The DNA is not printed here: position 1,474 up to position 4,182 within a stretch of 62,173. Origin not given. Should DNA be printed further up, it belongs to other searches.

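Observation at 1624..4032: Extracytoplasmic lipoprotein carrying a type I 3-dehydroquinase-like barrel with the catalytic His and Lys apparently retained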

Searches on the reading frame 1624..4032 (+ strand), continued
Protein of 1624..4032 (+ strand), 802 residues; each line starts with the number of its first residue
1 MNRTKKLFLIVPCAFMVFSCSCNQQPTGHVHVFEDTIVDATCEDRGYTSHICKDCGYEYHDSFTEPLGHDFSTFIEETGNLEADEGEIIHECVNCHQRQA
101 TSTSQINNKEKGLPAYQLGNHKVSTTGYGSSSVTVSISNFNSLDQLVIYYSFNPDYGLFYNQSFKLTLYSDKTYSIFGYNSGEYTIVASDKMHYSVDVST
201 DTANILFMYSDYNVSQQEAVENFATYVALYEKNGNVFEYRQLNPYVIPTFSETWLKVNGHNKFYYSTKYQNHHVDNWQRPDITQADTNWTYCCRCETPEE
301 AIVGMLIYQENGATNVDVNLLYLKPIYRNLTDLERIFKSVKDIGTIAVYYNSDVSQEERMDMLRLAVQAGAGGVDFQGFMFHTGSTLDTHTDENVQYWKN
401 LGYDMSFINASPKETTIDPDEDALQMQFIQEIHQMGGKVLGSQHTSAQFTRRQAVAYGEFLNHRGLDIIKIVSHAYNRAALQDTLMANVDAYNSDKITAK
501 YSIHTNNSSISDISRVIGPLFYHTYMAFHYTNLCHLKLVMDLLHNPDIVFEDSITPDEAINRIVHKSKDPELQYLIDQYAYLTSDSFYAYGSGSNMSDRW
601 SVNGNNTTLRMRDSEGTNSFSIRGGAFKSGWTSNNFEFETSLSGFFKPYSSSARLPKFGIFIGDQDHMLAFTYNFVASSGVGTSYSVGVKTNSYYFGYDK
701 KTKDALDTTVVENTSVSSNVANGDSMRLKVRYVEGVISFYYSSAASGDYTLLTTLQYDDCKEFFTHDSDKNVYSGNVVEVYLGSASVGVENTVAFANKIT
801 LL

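Call 39: find_encoding_contigs(protein=P0009, flank=8000, max_places=2)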
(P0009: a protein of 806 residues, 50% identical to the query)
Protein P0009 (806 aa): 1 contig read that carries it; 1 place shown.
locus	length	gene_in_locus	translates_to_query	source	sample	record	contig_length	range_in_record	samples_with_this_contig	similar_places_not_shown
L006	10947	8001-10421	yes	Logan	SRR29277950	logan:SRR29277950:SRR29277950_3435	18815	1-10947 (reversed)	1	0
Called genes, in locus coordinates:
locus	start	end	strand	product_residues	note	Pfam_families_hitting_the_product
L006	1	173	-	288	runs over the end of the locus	-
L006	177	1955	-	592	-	PF02837:Glyco_hydro_2_N (weak), PF00703:Glyco_hydro_2, PF02836:Glyco_hydro_2_C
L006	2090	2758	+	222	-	-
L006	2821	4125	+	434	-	-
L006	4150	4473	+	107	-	PF04193:PQ-loop (weak)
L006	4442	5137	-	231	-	PF01048:PNP_UDP_1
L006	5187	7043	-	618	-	PF13472:Lipase_GDSL_2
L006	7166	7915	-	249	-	PF00165:HTH_AraC (faint), PF12833:HTH_18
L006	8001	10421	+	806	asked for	-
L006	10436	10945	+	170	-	?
